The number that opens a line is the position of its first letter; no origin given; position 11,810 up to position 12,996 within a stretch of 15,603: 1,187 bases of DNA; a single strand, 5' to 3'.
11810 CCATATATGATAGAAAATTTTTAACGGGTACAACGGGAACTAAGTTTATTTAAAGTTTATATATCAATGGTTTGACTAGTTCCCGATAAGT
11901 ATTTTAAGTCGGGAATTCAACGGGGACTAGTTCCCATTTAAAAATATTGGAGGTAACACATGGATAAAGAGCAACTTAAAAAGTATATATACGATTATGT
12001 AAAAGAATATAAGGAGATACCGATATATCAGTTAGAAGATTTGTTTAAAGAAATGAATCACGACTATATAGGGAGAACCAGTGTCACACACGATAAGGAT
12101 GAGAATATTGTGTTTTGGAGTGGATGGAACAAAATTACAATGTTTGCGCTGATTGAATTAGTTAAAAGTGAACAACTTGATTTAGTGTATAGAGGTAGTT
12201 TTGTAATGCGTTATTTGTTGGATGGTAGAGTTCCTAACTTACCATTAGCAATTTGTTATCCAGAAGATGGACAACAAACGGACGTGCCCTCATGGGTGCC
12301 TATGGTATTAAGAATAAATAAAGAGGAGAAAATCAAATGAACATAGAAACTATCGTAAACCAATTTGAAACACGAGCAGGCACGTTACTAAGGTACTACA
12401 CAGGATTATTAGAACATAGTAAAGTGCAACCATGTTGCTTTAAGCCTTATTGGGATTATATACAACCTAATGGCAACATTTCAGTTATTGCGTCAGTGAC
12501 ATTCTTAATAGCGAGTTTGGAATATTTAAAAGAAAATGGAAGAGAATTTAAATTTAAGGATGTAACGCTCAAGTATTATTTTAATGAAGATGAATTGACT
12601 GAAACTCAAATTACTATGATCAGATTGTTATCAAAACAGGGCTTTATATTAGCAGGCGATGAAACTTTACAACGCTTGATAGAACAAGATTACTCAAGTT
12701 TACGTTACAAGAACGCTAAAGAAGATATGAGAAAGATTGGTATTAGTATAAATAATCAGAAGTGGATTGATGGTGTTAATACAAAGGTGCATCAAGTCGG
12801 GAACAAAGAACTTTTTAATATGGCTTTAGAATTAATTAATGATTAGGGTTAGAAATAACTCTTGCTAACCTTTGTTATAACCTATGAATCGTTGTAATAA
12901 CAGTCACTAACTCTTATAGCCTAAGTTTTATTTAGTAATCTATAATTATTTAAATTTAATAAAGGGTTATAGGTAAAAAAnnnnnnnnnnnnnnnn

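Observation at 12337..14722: Second primase (Prim-Pol type) in a cassette bounded by ~110-bp direct repeats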

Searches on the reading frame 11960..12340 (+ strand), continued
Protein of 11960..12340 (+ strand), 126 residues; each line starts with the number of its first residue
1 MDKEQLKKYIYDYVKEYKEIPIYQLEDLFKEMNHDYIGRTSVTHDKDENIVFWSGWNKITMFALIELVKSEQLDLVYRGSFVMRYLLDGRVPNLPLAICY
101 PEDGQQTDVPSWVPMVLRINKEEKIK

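Call 63: find_encoding_contigs(protein=P0238, flank=7000, max_places=8)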
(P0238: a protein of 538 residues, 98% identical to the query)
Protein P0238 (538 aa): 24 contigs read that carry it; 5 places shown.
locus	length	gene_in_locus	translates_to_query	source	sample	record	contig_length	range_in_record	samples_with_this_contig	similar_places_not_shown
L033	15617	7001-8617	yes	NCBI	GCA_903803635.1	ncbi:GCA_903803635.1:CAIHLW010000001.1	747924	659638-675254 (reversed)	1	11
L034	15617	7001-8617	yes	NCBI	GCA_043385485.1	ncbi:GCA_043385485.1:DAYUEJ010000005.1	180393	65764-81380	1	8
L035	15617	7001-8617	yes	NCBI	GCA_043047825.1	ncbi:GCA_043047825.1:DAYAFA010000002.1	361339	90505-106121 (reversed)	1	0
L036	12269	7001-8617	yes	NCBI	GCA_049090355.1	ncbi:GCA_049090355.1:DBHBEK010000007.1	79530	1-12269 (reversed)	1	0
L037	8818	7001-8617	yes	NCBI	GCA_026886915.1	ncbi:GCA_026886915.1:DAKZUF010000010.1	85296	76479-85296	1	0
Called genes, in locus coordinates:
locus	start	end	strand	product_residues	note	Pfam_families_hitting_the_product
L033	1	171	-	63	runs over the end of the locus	-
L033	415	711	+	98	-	PF01250:Ribosomal_S6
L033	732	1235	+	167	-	PF00436:SSB, PF22657:SSB_1 (weak)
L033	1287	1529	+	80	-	PF01084:Ribosomal_S18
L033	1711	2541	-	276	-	PF04383:KilA-N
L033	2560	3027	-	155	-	-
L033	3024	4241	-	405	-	PF14659:Phage_int_SAM_3, PF00589:Phage_integrase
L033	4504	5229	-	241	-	PF01381:HTH_3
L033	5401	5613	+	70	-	PF13443:HTH_26, PF12844:HTH_19 (weak)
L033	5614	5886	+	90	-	-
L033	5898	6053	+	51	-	-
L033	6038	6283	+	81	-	-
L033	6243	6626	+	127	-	-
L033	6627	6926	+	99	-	PF07342:TscT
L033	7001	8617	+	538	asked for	-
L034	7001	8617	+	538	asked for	-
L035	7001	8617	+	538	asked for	-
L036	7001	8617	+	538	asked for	-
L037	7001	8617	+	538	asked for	-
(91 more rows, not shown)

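Call 65: find_encoding_contigs(protein=P0231, flank=7000, max_places=6)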
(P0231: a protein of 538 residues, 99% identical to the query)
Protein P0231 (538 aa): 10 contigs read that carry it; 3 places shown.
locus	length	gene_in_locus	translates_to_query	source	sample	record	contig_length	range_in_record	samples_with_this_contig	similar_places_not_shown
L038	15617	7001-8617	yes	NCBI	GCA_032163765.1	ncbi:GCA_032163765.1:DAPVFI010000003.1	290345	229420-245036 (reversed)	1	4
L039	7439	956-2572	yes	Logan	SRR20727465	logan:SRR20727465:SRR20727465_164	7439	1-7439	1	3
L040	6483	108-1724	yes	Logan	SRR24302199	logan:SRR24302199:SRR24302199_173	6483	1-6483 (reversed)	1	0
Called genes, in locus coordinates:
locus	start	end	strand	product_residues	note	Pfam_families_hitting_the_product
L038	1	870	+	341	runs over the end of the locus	PF00005:ABC_tran, PF13401:AAA_22 (faint), PF13304:AAA_21 (faint), PF09383:NIL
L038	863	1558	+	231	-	PF00528:BPD_transp_1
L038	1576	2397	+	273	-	PF03180:Lipoprotein_9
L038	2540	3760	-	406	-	PF00589:Phage_integrase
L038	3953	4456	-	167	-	-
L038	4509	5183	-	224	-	PF01381:HTH_3 (faint), PF12844:HTH_19, PF00717:Peptidase_S24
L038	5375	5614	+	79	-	PF13443:HTH_26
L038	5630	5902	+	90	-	-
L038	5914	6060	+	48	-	-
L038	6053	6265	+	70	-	PF23767:TscA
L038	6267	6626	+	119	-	-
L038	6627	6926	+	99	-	PF07342:TscT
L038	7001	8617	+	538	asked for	-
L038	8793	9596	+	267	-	PF09250:Prim-Pol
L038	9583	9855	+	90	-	-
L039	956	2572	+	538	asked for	-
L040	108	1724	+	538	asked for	-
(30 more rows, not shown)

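Call 83: search_protein_families(library=ncbifam, proteins=[L021:9001-10614:+], max_evalue=1)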
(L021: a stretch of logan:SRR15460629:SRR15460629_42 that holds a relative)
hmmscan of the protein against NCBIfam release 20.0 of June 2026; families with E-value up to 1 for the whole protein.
L021:9001-10614:+ (537 aa): 1 family
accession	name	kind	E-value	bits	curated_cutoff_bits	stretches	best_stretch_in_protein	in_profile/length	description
TIGR01613.1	primase_Cterm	subfamily_domain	9.4e-07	28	108.7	1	195-381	9-194/304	phage/plasmid primase, P4 family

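Call 84: search_protein_families(library=phrogs, proteins=[L021:9001-10614:+], max_evalue=0.001)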
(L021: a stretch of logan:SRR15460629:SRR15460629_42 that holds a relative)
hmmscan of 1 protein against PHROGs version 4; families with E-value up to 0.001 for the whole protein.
L021:9001-10614:+ (537 aa): 5 families
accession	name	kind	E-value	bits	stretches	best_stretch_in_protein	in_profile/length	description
phrog_5609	-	DNA, RNA and nucleotide metabolism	4.9e-207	689.8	1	1-533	1-540/541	DNA helicase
phrog_1829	-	DNA, RNA and nucleotide metabolism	2.4e-06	27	1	260-368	499-606/772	DNA primase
phrog_1156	-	DNA, RNA and nucleotide metabolism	4.7e-06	26.4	1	265-369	557-666/855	DNA primase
phrog_7601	-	unknown function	4.7e-05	23.9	1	273-370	28-122/289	-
phrog_864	-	DNA, RNA and nucleotide metabolism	0.00077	19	0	158-368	263-466/1064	DNA primase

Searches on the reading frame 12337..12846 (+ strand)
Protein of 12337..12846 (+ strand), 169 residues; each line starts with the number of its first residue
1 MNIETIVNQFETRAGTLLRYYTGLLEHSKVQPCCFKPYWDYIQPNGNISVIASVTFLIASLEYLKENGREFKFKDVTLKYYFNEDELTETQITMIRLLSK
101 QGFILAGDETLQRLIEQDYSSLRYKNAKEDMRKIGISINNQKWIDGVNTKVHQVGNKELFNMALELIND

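Call 6: search_protein_families(library=pfam, proteins=[window:12337-12846:+], max_evalue=0.01)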
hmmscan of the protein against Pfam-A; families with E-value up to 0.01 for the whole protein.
window:12337-12846:+ (169 aa): 1 family
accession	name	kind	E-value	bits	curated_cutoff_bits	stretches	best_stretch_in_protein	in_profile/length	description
PF16560.10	SAPI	-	3.9e-12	46.7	25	1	1-41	1-41/213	Putative mobile pathogenicity island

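Call 7: search_protein_families(library=phrogs, proteins=[window:12337-12846:+], max_evalue=0.001)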
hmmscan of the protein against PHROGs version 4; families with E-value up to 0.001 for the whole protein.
window:12337-12846:+ (169 aa): 3 families
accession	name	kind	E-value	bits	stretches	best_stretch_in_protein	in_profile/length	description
phrog_5609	-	DNA, RNA and nucleotide metabolism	2e-40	140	1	34-165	404-540/541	DNA helicase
phrog_8254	-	unknown function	3.9e-18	66.9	1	1-41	1-41/213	-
phrog_36672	-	unknown function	7.7e-18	65.5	1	1-41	1-41/89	-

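Call 9: search_protein_families(library=ncbifam, proteins=[window:12337-12846:+], max_evalue=0.001)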
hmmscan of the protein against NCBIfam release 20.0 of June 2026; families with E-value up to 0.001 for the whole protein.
window:12337-12846:+ (169 aa): 0 families

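Call 14: find_homologous_proteins(query=window:12337-12846:+)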
Query window:12337-12846:+ (169 aa): 290 proteins with E <= 0.001 among 317 candidates; the best 120 are listed.
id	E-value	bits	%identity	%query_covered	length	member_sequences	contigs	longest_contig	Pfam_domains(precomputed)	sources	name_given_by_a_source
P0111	3.8e-90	318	85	100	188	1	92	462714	PF16560.11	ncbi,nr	ncbi:TPA: hypothetical protein SF925_001608 [Staphylococcus aureus]|nr:hypothetical protein [Staphyl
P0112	2.9e-68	247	88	80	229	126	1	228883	-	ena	-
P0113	3.2e-64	234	78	80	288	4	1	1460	-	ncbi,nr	ncbi:phage resistance protein, partial [Staphylococcus saprophyticus]|nr:phage resistance protein [S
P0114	1.5e-62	228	79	80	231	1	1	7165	-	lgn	-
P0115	1.5e-62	228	73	80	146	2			-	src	-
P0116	2.1e-57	212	68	80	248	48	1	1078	-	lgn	-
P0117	5.2e-57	210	70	79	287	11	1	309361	-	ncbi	-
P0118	1.5e-55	206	68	80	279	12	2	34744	-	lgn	-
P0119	2.4e-54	202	66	80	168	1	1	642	-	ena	-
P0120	3.4e-50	188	76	67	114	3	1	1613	-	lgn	-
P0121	2.4e-49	186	91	59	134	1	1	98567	-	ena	-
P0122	3.2e-47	179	75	66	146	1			-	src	-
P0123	9.4e-45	171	78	59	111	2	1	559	-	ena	-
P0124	6.9e-38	148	71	55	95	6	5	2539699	-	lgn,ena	-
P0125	7.8e-38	148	74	56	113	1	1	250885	-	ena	-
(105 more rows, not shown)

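Call 15: find_encoding_contigs(protein=window:12337-12846:+, flank=10000, max_places=8)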
Protein window:12337-12846:+ (169 aa): 24 contigs read that carry it; 5 places shown.
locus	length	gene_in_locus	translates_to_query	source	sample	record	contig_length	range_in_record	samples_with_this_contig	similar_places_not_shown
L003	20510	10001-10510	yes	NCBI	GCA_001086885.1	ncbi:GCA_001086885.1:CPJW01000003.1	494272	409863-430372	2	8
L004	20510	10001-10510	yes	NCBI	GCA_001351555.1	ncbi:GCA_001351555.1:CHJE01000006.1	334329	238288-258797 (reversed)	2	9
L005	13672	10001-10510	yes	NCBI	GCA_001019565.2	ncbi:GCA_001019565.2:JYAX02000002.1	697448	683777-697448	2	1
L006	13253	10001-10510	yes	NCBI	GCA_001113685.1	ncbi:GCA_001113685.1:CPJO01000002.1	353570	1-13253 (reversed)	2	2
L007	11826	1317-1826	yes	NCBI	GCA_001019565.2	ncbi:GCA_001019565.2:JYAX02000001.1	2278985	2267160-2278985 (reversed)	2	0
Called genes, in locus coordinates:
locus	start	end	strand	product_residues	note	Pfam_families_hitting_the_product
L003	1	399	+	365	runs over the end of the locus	PF01926:MMR_HSR1, PF02421:FeoB_N, PF06071:YchF-GTPase_C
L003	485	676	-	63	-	-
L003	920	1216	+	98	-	PF01250:Ribosomal_S6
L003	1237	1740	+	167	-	PF00436:SSB, PF22657:SSB_1 (weak)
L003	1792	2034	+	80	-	PF01084:Ribosomal_S18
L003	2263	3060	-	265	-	PF02452:PemK_toxin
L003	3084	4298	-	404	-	PF14659:Phage_int_SAM_3, PF00589:Phage_integrase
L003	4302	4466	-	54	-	-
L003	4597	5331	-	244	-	PF01381:HTH_3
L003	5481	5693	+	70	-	PF12844:HTH_19 (weak), PF13443:HTH_26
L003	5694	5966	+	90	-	-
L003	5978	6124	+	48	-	-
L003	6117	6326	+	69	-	PF23767:TscA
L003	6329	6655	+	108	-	PF07342:TscT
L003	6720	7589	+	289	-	PF08708:PriCT_1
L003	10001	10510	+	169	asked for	PF16560:SAPI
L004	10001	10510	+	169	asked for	PF16560:SAPI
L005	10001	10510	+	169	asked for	PF16560:SAPI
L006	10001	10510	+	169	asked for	PF16560:SAPI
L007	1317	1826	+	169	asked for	PF16560:SAPI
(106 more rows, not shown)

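Call 19: find_encoding_contigs(protein=P0111, flank=10000, max_places=6)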
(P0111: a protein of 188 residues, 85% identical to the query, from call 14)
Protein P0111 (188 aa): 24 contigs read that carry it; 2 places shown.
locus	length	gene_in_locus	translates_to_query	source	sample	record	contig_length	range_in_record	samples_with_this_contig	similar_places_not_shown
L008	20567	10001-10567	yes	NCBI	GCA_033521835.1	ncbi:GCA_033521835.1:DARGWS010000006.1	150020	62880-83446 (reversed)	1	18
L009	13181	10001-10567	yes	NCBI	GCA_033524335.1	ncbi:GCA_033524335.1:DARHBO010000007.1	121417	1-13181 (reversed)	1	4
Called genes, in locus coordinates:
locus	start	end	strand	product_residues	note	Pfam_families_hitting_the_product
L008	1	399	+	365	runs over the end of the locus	PF01926:MMR_HSR1, PF02421:FeoB_N, PF06071:YchF-GTPase_C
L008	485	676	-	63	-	-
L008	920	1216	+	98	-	PF01250:Ribosomal_S6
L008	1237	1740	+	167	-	PF00436:SSB, PF22657:SSB_1 (weak)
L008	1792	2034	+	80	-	PF01084:Ribosomal_S18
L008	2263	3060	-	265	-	PF02452:PemK_toxin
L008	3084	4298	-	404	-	PF14659:Phage_int_SAM_3, PF00589:Phage_integrase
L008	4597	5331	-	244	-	PF01381:HTH_3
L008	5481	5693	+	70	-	PF12844:HTH_19 (weak), PF13443:HTH_26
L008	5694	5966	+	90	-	-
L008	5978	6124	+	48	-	-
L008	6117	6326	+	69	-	PF23767:TscA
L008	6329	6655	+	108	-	PF07342:TscT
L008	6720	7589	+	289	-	PF08708:PriCT_1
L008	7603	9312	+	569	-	PF06048:DUF927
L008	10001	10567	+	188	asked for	PF16560:SAPI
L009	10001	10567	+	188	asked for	PF16560:SAPI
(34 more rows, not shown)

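Call 60: predict_structure(alignment_id=A6)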
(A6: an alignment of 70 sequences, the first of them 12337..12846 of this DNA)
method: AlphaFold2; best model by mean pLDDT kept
length: 169 residues; sequences in the alignment: 70
mean_pLDDT: 43.2   pTM: 0.22
mean pLDDT of the five models: 43.2, 41.9, 41.9, 41.5, 37.9
residues with pLDDT >= 90: 0; 70-90: 0; 50-70: 57; < 50: 112
segments of 3 or more residues with pLDDT < 50: 1-55, 60-87, 102-120, 122-124, 138-140
pLDDT, mean of each block of 10 residues (from residue 1): 29 31 28 34 34 45 43 35 44 53 41 42 51 50 58 60 57
secondary structure, 60 per line:
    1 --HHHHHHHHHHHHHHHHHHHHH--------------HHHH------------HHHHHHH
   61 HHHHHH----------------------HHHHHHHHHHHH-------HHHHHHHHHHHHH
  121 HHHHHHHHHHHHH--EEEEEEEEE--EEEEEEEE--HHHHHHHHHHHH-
elements in order: H3-23 H38-41 H54-66 H89-100 H108-133 E136-144 E147-154 H157-168

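Call 62: search_protein_families(library=padloc, proteins=[window:12337-12846:+], max_evalue=0.01)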
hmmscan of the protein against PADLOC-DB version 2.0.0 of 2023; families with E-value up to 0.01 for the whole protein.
window:12337-12846:+ (169 aa): 0 families

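Call 83: search_protein_families(library=ncbifam, proteins=[window:12337-12846:+], max_evalue=1)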
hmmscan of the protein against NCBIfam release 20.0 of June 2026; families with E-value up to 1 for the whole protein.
window:12337-12846:+ (169 aa): 0 families

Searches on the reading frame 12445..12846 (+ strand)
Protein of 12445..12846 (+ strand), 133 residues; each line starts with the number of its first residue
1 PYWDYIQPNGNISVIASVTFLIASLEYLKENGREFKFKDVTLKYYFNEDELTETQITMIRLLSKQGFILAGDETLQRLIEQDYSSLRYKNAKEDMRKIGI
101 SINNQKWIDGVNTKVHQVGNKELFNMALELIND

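Call 61: search_protein_families(library=pfam, proteins=[window:12445-12846:+], max_evalue=10)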
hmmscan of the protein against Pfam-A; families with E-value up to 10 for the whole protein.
window:12445-12846:+ (133 aa): 1 family
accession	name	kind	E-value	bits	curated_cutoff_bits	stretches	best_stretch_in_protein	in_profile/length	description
PF07600.16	DUF1564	-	0.023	14.8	25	1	76-128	62-115/167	Protein of unknown function (DUF1564)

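Call 77: search_protein_representatives(protein=window:12445-12846:+)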
Query: 133 residues. Proteins with E-value up to 0.001 (for the whole library): 26; up to 1e-10: 18; up to 1e-30: 6. The best 26 are listed.
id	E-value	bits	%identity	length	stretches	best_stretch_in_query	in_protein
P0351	3.5e-51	189.1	67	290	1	1-132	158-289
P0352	1.5e-37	145.0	50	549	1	1-132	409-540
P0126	3.3e-37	143.9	68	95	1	40-132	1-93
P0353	5.2e-37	143.3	48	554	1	1-132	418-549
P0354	2.4e-35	137.9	52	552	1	1-133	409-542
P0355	2.0e-31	125.3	48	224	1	1-132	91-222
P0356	2.9e-30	121.5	44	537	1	1-130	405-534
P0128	1.7e-24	102.9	78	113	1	58-132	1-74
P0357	1.4e-22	96.7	44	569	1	1-133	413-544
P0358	2.3e-20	89.5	41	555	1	1-133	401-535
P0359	4.8e-20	88.5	49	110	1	29-132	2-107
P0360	1.4e-17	80.5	66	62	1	75-132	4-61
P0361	3.4e-17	79.3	38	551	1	2-131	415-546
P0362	4.7e-17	78.8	46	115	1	36-132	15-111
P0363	2.9e-15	73.0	53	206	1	1-68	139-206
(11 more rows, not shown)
